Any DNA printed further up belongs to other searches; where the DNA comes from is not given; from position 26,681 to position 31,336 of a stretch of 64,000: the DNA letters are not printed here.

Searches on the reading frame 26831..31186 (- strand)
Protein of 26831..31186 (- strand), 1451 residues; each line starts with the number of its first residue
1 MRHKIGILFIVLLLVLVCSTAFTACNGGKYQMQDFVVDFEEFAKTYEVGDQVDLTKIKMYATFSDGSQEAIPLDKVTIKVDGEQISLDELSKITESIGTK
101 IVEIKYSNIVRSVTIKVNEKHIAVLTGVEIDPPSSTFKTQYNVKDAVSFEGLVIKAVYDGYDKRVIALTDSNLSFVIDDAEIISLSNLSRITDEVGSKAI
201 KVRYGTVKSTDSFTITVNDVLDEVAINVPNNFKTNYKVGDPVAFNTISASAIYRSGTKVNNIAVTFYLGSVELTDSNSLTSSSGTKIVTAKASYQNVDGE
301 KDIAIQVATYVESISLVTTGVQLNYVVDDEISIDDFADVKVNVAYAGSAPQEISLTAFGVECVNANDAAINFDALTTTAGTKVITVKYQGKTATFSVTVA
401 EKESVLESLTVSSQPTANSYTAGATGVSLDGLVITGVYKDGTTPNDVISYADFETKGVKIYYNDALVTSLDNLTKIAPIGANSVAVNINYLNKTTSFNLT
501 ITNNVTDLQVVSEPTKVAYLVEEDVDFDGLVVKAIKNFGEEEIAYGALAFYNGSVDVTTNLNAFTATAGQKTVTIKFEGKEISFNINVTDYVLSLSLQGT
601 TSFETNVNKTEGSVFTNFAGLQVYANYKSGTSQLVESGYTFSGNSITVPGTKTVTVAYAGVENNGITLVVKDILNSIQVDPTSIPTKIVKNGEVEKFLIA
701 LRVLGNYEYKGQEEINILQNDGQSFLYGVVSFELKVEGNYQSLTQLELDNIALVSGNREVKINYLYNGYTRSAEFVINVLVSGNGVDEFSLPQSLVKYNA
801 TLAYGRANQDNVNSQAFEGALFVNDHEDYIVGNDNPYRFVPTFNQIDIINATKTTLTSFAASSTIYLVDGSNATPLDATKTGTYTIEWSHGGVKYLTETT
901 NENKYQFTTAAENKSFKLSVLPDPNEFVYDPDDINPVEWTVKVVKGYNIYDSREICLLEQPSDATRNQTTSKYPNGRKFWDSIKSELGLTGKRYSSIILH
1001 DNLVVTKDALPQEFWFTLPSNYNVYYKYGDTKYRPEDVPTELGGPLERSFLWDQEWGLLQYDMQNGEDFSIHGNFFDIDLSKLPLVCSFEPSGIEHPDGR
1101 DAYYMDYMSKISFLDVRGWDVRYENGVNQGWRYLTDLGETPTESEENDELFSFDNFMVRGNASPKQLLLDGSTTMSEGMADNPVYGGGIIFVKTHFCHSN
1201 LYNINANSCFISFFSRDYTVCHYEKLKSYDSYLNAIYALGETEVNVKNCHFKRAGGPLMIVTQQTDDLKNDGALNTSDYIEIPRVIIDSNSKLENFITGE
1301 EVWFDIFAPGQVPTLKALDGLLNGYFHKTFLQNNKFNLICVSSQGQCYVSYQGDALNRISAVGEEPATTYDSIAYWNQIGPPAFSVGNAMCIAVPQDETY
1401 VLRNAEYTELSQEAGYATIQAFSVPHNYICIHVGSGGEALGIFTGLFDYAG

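Call 7: search_protein_families(library=padloc, proteins=[window:26831-31186:-], max_evalue=0.01)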
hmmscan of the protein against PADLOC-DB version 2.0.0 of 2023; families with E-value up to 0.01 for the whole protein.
window:26831-31186:- (1451 aa): 0 families

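Call 20: search_protein_families(library=pfam, proteins=[window:26831-31186:-], max_evalue=0.01)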
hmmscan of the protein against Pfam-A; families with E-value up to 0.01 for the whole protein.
window:26831-31186:- (1451 aa): 1 family
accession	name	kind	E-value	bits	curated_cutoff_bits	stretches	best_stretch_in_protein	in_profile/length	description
PF07523.18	Big_3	-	2.5e-21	76.1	21.2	4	513-588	2-68/68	Bacterial Ig-like domain (group 3)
